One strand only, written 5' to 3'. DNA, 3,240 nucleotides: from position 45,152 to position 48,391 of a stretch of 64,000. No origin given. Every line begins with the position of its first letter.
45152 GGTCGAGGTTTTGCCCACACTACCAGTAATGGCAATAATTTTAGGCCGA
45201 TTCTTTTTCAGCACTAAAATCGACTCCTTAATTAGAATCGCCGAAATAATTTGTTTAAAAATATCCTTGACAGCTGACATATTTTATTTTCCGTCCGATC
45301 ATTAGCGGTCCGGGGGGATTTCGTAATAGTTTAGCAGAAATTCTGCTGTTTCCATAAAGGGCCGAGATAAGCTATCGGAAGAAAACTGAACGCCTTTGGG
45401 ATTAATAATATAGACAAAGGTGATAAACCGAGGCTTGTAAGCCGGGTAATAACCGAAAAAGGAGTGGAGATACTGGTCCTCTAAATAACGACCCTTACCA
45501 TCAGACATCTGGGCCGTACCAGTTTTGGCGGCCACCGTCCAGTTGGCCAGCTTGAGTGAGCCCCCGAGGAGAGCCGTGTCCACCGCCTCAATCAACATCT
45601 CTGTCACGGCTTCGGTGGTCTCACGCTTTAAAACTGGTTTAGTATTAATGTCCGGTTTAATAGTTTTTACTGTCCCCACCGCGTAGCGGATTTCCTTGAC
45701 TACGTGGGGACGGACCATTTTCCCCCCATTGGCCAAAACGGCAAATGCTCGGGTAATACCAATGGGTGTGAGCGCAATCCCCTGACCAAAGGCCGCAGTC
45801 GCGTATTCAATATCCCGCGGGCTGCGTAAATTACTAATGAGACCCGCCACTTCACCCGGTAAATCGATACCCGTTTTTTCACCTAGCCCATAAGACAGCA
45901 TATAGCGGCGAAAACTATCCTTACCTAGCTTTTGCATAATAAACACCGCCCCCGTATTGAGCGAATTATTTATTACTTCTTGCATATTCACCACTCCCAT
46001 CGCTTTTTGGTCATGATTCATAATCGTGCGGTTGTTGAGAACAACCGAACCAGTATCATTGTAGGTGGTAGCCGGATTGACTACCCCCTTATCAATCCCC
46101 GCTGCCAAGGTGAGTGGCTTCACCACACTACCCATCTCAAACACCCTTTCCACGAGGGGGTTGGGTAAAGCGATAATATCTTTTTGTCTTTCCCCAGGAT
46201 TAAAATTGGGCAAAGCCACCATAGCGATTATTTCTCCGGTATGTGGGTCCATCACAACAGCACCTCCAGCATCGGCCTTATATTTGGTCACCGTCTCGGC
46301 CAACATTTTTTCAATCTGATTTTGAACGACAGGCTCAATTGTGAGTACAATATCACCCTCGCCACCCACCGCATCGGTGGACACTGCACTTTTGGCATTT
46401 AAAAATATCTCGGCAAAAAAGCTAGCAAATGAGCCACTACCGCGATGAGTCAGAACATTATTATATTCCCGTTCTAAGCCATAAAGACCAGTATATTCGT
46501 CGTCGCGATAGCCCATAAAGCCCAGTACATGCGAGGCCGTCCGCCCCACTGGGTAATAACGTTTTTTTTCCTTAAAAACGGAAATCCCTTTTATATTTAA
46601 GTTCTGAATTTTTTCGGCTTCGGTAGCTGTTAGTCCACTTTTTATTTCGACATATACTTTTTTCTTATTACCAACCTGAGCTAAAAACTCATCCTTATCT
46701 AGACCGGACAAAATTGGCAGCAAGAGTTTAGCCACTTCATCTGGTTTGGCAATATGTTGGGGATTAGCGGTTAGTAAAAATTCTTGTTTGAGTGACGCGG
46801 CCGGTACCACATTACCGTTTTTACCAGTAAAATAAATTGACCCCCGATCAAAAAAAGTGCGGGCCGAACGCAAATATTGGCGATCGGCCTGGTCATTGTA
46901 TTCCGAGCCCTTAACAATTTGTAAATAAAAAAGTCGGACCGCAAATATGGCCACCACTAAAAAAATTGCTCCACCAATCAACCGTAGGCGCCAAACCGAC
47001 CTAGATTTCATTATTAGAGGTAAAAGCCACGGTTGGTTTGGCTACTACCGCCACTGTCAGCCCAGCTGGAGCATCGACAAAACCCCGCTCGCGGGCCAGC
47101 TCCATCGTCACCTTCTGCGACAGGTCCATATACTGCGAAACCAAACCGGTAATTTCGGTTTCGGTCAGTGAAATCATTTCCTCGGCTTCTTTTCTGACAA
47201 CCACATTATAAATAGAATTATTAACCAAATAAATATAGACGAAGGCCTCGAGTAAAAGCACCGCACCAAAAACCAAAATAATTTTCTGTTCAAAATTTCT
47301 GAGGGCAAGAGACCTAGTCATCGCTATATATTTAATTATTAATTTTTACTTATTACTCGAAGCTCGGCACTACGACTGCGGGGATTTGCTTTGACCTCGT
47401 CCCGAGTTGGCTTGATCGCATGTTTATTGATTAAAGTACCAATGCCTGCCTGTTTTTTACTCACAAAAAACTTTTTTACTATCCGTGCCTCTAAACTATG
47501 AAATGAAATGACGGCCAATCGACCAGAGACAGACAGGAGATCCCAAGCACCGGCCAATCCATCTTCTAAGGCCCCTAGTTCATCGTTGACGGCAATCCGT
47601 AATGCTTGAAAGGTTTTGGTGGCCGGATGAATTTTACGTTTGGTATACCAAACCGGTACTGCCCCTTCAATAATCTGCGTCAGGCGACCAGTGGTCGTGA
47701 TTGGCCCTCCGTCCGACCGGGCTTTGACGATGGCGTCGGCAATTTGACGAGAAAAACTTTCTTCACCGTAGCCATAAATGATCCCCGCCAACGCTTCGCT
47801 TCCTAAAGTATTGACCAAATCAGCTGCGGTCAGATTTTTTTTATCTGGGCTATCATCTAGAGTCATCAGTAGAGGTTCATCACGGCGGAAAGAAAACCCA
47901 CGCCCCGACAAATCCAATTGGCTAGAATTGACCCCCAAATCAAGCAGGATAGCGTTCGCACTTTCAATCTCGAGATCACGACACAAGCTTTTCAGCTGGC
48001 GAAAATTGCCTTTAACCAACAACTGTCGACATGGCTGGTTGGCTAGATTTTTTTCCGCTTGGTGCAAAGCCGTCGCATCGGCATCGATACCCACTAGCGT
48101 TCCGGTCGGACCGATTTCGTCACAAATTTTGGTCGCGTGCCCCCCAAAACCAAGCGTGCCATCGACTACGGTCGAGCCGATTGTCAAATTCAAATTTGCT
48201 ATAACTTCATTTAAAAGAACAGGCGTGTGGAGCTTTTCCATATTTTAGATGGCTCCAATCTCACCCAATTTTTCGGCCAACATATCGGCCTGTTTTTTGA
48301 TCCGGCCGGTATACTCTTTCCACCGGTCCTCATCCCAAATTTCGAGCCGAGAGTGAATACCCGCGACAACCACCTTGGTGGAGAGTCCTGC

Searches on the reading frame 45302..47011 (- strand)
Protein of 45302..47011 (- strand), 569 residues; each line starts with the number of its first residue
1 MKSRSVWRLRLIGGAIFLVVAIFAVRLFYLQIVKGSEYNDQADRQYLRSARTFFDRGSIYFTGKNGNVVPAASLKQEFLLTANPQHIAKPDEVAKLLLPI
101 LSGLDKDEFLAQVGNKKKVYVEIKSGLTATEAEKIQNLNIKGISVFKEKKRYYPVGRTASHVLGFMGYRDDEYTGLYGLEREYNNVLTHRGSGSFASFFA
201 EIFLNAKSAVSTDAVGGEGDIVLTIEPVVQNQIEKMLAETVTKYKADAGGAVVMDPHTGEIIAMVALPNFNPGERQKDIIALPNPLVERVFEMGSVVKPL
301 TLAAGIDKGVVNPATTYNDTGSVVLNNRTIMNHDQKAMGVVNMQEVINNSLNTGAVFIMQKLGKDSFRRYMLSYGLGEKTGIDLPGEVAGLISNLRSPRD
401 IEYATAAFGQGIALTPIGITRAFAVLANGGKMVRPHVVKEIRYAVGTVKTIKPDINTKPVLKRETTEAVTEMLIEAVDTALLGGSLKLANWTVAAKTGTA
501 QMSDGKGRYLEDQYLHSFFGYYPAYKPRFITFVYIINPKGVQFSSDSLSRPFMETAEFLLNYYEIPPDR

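Call 48: search_protein_families(library=pfam, proteins=[window:45302-47011:-], max_evalue=0.00001)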
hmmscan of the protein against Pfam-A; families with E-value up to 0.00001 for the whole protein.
window:45302-47011:- (569 aa): 2 families
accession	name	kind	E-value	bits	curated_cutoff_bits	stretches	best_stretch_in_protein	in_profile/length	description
PF00905.27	Transpeptidase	-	7.4e-69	232.7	22.1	1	249-552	1-293/299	Penicillin binding protein transpeptidase domain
PF03717.20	PBP_dimer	-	1.9e-10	41.9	24.4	1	56-188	6-159/180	Penicillin-binding Protein dimerisation domain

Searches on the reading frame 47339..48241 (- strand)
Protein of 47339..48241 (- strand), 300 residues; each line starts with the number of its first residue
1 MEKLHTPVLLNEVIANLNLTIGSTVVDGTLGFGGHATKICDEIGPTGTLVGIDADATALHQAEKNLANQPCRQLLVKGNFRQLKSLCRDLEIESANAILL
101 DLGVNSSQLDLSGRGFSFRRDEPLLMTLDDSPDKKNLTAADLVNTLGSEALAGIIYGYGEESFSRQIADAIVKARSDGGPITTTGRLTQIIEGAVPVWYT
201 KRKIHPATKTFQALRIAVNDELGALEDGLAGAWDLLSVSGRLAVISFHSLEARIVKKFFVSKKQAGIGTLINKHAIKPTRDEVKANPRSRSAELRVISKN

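Call 48: search_protein_families(library=pfam, proteins=[window:47339-48241:-], max_evalue=0.00001)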
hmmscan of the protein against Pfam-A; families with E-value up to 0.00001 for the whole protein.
window:47339-48241:- (300 aa): 1 family
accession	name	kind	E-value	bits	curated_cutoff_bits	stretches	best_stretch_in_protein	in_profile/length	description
PF01795.25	Methyltransf_5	-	2.3e-90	303.7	27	1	4-299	3-308/309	MraW methylase family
